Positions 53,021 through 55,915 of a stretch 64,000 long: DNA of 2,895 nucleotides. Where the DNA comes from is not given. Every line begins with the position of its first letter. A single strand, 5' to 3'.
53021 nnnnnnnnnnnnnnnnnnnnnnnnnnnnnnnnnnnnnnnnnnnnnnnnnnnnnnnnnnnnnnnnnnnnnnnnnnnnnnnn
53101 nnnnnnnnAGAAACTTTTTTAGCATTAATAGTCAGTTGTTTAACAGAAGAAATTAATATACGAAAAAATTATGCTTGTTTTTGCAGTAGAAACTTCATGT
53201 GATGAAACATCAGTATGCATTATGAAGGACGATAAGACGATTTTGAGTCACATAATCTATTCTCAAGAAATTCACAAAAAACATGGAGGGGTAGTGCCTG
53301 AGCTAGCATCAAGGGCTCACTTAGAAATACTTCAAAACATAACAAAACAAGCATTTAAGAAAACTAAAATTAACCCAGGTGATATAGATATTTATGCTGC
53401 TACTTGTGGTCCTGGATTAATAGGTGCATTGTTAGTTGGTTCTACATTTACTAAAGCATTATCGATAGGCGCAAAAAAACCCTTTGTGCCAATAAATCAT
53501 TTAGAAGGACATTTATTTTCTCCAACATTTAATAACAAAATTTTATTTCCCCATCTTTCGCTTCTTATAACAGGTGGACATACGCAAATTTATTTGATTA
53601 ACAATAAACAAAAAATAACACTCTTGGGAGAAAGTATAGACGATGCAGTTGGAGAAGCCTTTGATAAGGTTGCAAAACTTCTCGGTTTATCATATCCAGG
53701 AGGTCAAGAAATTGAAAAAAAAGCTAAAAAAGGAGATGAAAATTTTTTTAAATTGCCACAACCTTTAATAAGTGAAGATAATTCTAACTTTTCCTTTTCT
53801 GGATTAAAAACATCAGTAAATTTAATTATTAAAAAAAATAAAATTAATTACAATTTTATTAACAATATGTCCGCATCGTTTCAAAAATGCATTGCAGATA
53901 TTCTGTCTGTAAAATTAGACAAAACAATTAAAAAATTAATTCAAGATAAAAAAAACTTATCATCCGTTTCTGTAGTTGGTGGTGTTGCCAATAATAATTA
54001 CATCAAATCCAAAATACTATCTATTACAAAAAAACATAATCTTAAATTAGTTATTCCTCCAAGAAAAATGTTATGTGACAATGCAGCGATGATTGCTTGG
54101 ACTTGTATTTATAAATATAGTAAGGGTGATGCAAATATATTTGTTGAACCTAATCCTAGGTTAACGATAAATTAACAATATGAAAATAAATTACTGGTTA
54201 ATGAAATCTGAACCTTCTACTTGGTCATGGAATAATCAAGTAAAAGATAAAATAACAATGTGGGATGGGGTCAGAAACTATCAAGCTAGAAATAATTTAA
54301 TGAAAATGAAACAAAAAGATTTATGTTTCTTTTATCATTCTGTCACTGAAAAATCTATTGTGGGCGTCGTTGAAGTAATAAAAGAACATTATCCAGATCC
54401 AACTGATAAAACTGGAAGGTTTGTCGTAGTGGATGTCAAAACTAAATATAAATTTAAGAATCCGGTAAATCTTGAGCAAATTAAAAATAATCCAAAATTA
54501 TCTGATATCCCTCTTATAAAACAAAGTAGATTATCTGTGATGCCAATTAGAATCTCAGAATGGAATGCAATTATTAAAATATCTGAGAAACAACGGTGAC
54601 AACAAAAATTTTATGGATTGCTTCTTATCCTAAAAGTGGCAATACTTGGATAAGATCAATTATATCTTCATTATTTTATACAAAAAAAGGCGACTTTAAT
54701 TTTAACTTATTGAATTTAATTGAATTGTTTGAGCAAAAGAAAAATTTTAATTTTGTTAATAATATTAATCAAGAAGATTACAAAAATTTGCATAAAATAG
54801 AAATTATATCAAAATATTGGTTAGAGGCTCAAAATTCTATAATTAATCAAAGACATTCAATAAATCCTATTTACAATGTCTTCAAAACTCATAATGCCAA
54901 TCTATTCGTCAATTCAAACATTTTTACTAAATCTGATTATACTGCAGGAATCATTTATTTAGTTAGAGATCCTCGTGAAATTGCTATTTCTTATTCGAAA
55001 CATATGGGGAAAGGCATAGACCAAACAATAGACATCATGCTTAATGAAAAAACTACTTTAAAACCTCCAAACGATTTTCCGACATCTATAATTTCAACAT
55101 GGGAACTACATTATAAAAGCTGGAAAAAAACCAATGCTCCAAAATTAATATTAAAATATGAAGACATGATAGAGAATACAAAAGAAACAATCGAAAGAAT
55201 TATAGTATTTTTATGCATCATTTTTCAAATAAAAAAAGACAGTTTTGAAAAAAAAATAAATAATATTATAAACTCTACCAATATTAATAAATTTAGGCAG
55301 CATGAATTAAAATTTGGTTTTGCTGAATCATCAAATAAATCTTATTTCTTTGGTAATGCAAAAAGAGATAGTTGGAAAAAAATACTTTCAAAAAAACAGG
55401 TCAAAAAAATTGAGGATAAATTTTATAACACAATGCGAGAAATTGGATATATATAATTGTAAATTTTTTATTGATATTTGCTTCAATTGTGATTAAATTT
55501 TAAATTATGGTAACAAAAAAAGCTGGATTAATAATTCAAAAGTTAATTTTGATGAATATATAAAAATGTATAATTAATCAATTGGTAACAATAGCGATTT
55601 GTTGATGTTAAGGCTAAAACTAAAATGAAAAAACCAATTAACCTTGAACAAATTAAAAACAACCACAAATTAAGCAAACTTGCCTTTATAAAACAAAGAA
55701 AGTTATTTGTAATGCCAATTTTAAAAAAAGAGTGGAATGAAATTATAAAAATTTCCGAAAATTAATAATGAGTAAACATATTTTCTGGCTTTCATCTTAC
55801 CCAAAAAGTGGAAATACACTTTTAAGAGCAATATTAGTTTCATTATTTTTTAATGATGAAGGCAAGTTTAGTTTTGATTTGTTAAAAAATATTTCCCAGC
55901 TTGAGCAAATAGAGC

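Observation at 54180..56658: EVE-domain gene and sulfotransferase module duplicated, with the second EVE copy decayed to its last ~55 codons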

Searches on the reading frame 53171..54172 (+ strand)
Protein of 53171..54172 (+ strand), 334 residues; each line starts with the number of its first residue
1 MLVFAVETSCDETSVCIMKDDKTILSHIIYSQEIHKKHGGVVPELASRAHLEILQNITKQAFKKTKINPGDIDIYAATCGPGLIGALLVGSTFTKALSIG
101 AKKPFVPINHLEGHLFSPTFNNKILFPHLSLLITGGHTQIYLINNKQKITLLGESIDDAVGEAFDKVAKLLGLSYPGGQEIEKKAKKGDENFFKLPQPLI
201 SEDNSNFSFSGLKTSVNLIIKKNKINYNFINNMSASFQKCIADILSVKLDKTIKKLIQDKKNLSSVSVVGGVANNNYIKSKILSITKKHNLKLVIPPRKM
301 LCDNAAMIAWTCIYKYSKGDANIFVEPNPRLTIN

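Call 9: search_protein_families(library=pfam, proteins=[window:53171-54172:+], max_evalue=0.01)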
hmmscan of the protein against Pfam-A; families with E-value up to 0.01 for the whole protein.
window:53171-54172:+ (334 aa): 2 families
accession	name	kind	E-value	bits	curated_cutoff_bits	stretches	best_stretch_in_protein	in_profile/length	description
PF00814.31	TsaD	-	3e-82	276.7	24.8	1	23-310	1-264/264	tRNA N6-adenosine threonylcarbamoyltransferase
PF22521.2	HypF_C_2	-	0.0028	17.9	27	1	216-297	153-228/241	Carbamoyltransferase, Kae1-like Domain, second subdomain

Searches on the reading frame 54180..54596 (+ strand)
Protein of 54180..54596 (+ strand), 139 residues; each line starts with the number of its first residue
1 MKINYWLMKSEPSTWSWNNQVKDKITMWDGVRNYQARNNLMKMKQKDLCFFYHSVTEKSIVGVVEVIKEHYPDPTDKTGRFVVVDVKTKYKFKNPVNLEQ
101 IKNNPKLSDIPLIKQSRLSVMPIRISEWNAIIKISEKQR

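Call 9: search_protein_families(library=pfam, proteins=[window:54180-54596:+], max_evalue=0.01)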
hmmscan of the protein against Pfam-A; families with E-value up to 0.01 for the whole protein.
window:54180-54596:+ (139 aa): 1 family
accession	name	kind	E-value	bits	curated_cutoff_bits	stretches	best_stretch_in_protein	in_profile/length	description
PF01878.24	EVE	-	1.3e-46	158.6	23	1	4-133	1-144/145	EVE domain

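Call 10: search_protein_families(library=ncbifam, proteins=[window:54180-54596:+], max_evalue=0.01)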
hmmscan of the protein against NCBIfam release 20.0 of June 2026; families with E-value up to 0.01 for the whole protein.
window:54180-54596:+ (139 aa): 1 family
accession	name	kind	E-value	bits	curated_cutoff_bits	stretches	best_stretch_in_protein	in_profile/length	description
NF002008.0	PRK00809.1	subfamily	0.0068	16.1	139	1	4-102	2-97/146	hypothetical protein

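Call 71: search_protein_families(library=padloc, proteins=[window:54180-54596:+], max_evalue=0.01)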
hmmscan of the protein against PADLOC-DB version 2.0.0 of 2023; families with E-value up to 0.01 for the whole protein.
window:54180-54596:+ (139 aa): 0 families

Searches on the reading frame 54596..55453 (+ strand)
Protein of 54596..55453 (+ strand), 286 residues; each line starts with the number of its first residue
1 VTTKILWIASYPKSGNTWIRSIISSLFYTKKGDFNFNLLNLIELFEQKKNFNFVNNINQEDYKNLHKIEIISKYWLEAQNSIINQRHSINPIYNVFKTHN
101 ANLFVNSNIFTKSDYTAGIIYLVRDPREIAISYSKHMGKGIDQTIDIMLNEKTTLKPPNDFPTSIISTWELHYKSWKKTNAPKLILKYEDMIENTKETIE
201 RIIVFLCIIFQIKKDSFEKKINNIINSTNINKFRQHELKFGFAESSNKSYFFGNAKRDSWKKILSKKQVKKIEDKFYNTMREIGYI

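Call 9: search_protein_families(library=pfam, proteins=[window:54596-55453:+], max_evalue=0.01)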
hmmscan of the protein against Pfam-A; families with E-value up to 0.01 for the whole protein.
window:54596-55453:+ (286 aa): 2 families
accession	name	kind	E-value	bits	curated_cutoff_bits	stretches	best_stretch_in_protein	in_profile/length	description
PF00685.33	Sulfotransfer_1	-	1.2e-21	77.7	22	1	6-283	4-254/255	Sulfotransferase domain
PF13469.12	Sulfotransfer_3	-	6.3e-05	23.8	27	1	116-207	124-211/216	Sulfotransferase family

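Call 10: search_protein_families(library=ncbifam, proteins=[window:54596-55453:+], max_evalue=0.01)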
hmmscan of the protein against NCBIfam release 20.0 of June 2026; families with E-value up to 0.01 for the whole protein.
window:54596-55453:+ (286 aa): 0 families

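Call 36: find_encoding_contigs(protein=window:54596-55453:+, flank=4000, max_places=8)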
Protein window:54596-55453:+ (286 aa): 16 contigs read that carry it; 8 places shown.
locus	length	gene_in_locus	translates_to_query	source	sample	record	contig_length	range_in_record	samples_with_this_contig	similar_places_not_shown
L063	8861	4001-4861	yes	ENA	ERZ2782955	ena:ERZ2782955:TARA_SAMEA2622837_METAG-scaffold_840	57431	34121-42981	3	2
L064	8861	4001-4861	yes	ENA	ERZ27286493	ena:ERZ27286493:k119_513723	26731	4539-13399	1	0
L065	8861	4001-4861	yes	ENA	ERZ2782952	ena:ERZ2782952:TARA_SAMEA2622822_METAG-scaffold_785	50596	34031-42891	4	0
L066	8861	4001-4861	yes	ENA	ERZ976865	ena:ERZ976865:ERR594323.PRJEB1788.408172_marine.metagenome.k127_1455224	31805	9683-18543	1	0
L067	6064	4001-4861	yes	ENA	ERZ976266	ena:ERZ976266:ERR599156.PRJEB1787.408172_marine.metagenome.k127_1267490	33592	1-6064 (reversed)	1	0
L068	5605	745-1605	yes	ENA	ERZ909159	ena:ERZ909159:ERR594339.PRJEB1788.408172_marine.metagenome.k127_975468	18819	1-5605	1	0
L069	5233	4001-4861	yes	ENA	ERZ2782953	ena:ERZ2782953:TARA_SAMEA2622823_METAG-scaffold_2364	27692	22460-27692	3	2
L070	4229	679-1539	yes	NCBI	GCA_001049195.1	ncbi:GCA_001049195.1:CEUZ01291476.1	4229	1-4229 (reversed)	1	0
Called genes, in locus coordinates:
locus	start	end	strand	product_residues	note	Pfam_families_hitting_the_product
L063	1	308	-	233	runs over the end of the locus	-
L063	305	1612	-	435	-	PF07219:HemY_N (weak)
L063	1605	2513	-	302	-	-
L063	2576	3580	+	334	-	PF00814:TsaD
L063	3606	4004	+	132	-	PF01878:EVE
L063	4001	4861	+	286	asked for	PF00685:Sulfotransfer_1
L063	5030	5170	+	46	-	PF01878:EVE (weak)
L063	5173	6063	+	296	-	PF00685:Sulfotransfer_1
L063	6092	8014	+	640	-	PF16177:ACAS_N, PF00501:AMP-binding, PF13193:AMP-binding_C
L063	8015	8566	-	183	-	PF00265:TK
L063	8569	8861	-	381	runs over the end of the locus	-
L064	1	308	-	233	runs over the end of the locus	-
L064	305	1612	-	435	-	PF07219:HemY_N (weak)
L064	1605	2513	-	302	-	-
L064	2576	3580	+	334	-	PF00814:TsaD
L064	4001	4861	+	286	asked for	PF00685:Sulfotransfer_1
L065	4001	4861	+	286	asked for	PF00685:Sulfotransfer_1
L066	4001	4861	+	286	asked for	PF00685:Sulfotransfer_1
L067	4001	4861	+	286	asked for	PF00685:Sulfotransfer_1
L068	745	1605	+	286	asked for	PF00685:Sulfotransfer_1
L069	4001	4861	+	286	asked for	PF00685:Sulfotransfer_1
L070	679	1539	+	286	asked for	PF00685:Sulfotransfer_1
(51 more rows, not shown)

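Call 39: find_homologous_proteins(query=window:54596-55453:+, max_evalue=1e-30)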
Query window:54596-55453:+ (286 aa): 1585 proteins with E <= 1e-30 among 2774 candidates; the best 120 are listed.
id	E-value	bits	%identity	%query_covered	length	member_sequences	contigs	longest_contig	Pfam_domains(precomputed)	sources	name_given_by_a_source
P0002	7.2e-184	628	100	100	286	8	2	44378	PF00685.34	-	-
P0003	1.1e-121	424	67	100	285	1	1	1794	PF00685.34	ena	-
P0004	3.0e-115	403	63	100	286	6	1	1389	PF00685.34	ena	-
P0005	1.2e-101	358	63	90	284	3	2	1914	PF00685.34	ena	-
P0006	2.4e-99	350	59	99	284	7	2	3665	PF00685.34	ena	-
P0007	7.1e-96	339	56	99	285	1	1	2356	PF13469.13,PF00685.34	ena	-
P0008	8.6e-93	329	54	99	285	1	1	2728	PF13469.13,PF00685.34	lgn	-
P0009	3.1e-91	324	56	99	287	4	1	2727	PF00685.34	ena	-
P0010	6.7e-90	319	52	99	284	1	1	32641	PF00685.34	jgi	-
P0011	2.5e-89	318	53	99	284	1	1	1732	PF00685.34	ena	-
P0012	2.7e-88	314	51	99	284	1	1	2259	PF00685.34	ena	-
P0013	5.7e-88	313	52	99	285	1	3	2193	PF13469.13,PF00685.34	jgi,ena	-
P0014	4.9e-85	304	50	99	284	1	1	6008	PF00685.34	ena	-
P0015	1.1e-77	279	47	100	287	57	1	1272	PF13469.13,PF00685.34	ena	-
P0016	1.9e-77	279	50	99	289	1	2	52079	PF00685.34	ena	-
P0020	2.6e-73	265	48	99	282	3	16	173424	PF00685.34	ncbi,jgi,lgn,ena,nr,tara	ncbi:MAG: hypothetical protein CFH19_00103 [Alphaproteobacteria bacterium MarineAlpha5_Bin9]|nr:MAG:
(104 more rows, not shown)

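Call 40: find_encoding_contigs(protein=P0003, flank=5000, max_places=3)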
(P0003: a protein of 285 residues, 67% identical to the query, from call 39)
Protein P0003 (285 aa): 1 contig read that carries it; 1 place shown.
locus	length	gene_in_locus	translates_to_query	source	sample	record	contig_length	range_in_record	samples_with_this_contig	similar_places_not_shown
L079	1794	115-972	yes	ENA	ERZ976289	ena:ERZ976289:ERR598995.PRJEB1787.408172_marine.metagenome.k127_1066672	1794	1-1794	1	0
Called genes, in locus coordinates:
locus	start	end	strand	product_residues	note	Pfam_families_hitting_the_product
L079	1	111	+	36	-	?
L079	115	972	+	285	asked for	PF00685:Sulfotransfer_1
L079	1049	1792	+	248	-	?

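Call 41: find_encoding_contigs(protein=P0006, flank=5000, max_places=3)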
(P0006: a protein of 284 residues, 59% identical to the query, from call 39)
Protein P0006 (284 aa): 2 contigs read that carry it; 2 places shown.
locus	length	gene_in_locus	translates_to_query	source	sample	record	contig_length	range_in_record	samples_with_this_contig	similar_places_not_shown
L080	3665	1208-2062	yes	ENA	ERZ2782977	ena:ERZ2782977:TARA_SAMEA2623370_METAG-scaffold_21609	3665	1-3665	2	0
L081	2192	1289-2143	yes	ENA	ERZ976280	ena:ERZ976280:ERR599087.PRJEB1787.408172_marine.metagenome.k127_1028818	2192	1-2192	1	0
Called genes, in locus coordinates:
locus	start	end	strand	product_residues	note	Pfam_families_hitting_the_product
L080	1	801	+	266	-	?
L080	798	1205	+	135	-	PF01878:EVE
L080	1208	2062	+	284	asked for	PF00685:Sulfotransfer_1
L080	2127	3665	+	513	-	?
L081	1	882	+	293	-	?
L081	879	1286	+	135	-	PF01878:EVE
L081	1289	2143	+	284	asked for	PF00685:Sulfotransfer_1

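Call 42: find_encoding_contigs(protein=P0010, flank=5000, max_places=3)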
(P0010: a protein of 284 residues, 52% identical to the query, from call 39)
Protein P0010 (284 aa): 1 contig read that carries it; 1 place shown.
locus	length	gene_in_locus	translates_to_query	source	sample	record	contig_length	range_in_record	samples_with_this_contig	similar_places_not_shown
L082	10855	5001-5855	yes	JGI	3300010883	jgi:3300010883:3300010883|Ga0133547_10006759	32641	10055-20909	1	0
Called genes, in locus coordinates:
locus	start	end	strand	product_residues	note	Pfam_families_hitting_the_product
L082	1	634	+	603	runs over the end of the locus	PF23914:TPR_CcmH_CycH (weak), PF13424:TPR_12, PF00515:TPR_1, PF07719:TPR_2 (weak), PF13176:TPR_7 (weak), PF13181:TPR_8 (weak), PF13414:TPR_11 (weak), PF00515:TPR_1, +12 more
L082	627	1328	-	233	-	PF01501:Glyco_transf_8 (faint)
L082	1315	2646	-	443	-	-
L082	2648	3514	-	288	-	-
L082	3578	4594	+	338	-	PF00814:TsaD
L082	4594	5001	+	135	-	PF01878:EVE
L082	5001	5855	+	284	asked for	PF00685:Sulfotransfer_1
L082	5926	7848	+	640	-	PF16177:ACAS_N, PF00501:AMP-binding, PF13193:AMP-binding_C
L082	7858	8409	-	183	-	PF00265:TK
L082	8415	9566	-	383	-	-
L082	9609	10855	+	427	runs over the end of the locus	PF01029:NusB, PF01189:Methyltr_RsmB-F, PF05175:MTS (faint)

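Call 43: find_encoding_contigs(protein=P0005, flank=5000, max_places=3)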
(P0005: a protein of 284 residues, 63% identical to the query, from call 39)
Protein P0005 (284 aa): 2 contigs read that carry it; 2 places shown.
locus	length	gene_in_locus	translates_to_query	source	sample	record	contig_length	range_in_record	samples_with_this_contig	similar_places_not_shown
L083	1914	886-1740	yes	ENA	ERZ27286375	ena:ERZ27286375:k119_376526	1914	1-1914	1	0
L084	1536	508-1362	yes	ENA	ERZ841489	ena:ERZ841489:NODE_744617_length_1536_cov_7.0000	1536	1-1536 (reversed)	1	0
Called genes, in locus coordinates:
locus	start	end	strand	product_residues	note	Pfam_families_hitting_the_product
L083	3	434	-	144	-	?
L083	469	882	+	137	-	PF01878:EVE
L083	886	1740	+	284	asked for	PF00685:Sulfotransfer_1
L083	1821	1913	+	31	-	?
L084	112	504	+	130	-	PF01878:EVE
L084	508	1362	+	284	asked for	PF00685:Sulfotransfer_1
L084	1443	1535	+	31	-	?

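Call 61: find_encoding_contigs(protein=P0020, flank=4000, max_places=2)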
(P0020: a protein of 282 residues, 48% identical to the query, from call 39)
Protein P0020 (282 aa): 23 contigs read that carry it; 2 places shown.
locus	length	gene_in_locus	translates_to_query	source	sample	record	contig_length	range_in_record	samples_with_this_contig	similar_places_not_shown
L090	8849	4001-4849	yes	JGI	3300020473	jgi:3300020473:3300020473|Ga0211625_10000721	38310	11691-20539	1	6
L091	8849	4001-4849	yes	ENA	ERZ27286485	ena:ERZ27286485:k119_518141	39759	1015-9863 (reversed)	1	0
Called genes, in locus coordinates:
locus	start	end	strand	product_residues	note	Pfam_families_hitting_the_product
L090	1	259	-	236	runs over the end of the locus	-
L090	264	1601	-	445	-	PF07219:HemY_N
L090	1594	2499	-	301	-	-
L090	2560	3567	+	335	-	PF00814:TsaD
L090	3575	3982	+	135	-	PF01878:EVE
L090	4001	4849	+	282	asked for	PF00685:Sulfotransfer_1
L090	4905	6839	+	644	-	PF16177:ACAS_N, PF00501:AMP-binding, PF13193:AMP-binding_C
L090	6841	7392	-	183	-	PF00265:TK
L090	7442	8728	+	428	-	PF01029:NusB, PF01189:Methyltr_RsmB-F, PF01728:FtsJ, PF03602:Cons_hypoth95 (faint), PF05175:MTS (faint), PF13847:Methyltransf_31 (weak)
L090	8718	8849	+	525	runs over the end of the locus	PF07940:Hepar_II_III_C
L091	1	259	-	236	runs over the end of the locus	-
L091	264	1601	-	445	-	PF07219:HemY_N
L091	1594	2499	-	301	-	-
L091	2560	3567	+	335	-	PF00814:TsaD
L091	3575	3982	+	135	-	PF01878:EVE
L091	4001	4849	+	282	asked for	PF00685:Sulfotransfer_1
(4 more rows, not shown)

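Call 71: search_protein_families(library=padloc, proteins=[window:54596-55453:+], max_evalue=0.01)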
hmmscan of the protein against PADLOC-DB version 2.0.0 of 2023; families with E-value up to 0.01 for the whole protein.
window:54596-55453:+ (286 aa): 0 families

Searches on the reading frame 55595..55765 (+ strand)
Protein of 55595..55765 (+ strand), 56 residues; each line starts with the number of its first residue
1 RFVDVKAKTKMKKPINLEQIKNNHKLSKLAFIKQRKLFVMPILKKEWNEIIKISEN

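Call 9: search_protein_families(library=pfam, proteins=[window:55595-55765:+], max_evalue=0.01)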
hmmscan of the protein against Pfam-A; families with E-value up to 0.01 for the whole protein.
window:55595-55765:+ (56 aa): 1 family
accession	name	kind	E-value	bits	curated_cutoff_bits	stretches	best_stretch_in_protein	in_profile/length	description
PF01878.24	EVE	-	8e-09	36.1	23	1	3-52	95-144/145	EVE domain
